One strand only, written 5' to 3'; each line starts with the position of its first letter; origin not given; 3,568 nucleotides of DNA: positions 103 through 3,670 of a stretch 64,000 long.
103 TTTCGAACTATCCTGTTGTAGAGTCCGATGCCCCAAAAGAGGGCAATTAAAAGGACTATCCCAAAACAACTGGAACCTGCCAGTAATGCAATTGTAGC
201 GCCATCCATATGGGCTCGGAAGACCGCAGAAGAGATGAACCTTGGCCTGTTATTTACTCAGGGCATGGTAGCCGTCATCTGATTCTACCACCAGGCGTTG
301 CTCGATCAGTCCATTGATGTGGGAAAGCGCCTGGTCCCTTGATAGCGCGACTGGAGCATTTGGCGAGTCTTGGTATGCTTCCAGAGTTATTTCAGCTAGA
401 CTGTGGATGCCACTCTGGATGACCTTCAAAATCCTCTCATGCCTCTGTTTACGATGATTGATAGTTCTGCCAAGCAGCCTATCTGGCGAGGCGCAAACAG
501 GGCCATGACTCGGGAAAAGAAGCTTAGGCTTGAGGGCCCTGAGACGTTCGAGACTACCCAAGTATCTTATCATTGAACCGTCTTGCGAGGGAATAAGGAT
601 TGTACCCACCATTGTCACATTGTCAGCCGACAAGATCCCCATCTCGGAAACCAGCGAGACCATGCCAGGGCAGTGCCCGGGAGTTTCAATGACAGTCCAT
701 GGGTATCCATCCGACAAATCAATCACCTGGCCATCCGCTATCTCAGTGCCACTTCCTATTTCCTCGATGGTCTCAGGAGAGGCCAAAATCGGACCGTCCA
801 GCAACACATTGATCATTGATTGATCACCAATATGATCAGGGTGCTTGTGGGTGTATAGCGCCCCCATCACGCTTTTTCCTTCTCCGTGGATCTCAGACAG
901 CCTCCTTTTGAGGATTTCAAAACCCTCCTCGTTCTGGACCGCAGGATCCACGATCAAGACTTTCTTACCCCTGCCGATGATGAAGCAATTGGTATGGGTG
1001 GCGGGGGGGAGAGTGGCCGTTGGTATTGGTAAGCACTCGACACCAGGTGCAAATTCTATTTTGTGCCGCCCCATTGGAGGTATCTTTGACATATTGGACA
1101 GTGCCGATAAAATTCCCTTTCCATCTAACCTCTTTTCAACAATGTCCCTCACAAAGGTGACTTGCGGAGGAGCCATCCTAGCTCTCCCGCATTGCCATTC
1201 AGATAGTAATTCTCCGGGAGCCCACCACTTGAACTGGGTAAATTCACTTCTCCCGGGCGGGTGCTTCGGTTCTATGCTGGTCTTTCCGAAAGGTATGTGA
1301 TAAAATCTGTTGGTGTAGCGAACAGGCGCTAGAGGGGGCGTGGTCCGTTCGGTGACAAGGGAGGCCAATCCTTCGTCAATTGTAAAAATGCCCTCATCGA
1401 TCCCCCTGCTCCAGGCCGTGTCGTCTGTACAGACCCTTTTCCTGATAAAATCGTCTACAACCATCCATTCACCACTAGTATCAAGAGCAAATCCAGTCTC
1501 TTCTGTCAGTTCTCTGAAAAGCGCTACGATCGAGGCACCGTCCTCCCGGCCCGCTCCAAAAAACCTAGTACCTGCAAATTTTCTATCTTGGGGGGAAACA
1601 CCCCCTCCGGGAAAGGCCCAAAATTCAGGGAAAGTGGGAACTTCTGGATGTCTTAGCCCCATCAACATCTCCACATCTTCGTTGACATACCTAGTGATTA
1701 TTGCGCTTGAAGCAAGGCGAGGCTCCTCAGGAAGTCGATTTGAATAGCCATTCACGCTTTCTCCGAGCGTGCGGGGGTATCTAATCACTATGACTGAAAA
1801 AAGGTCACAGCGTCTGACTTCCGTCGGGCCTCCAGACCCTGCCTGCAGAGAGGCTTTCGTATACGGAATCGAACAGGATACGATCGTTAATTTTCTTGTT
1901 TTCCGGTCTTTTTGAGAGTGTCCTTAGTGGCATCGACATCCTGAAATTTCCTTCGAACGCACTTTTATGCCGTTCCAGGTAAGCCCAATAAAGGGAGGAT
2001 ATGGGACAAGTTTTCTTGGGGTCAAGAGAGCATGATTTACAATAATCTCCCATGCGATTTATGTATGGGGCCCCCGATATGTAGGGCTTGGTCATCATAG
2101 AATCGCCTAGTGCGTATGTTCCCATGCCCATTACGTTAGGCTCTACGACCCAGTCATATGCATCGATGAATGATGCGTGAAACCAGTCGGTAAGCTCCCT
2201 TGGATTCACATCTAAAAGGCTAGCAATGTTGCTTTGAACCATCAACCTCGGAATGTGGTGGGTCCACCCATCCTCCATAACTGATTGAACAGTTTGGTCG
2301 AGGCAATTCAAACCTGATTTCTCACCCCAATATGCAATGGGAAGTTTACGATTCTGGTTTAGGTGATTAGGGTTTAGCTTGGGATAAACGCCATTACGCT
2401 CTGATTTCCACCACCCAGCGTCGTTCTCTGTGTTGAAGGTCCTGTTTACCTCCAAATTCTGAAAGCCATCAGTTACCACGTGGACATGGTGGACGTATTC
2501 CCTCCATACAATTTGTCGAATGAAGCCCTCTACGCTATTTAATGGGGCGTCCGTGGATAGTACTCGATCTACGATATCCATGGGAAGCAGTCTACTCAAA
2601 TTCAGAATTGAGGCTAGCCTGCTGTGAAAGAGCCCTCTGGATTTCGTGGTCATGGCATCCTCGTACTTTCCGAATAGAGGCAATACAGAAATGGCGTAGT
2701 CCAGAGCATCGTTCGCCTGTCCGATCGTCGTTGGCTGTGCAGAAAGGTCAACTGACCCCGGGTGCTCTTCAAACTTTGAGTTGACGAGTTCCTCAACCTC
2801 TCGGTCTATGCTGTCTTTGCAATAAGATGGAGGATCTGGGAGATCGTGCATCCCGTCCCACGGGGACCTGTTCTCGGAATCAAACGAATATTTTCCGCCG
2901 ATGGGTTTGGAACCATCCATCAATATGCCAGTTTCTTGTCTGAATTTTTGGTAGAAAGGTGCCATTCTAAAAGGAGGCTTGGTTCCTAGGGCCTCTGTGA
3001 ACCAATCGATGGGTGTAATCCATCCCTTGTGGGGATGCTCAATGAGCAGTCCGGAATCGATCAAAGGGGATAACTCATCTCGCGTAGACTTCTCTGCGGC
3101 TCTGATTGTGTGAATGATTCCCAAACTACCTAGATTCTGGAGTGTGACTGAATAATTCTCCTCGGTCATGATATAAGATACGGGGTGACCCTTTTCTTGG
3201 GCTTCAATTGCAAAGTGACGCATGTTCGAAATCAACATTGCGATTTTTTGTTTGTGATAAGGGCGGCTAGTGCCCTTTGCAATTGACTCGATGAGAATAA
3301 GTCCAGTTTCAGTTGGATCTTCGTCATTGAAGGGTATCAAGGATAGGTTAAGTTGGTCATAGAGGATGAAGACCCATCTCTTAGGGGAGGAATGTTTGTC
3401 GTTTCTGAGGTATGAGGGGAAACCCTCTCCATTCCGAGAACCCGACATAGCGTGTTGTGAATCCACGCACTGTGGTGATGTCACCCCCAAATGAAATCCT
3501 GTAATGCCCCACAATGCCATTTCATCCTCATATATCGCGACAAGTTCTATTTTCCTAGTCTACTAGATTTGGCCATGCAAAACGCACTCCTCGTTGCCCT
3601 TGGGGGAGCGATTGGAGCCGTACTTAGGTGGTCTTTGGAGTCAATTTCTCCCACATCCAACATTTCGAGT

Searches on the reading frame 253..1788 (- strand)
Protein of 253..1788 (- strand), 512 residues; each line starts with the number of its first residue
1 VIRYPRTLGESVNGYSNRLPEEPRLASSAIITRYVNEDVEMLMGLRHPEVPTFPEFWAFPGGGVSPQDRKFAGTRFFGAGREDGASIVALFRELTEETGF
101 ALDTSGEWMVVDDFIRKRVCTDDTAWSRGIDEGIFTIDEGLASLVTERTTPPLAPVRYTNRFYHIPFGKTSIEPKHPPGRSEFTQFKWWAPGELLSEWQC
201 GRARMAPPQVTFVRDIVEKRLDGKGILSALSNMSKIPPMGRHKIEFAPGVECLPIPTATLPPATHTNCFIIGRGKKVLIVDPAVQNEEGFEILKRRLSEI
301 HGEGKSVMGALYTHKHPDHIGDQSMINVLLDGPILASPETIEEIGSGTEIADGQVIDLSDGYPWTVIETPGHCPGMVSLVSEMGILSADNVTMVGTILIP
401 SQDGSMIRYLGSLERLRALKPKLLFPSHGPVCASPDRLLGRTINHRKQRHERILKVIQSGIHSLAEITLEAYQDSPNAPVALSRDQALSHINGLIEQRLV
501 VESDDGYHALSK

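Call 55: search_protein_families(library=pfam, proteins=[window:253-1788:-], max_evalue=0.00001)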
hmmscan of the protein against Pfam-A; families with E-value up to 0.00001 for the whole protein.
window:253-1788:- (512 aa): 1 family
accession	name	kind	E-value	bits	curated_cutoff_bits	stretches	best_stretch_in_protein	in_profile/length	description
PF00753.33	Lactamase_B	-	4.8e-16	59.7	22.7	1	264-322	4-59/196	Metallo-beta-lactamase superfamily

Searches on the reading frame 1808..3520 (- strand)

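Call 55: search_protein_families(library=pfam, proteins=[window:1808-3520:-], max_evalue=0.00001)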
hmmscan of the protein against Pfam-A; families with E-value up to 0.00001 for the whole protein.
window:1808-3520:- (571 aa): 2 families
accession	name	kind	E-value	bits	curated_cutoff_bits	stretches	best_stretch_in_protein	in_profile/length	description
PF04244.19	DPRP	-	7.8e-45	153.8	22.1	1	50-258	1-220/224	Deoxyribodipyrimidine photo-lyase-related protein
PF03441.19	FAD_binding_7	-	5e-07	29.8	27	1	333-458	1-107/203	FAD binding domain of DNA photolyase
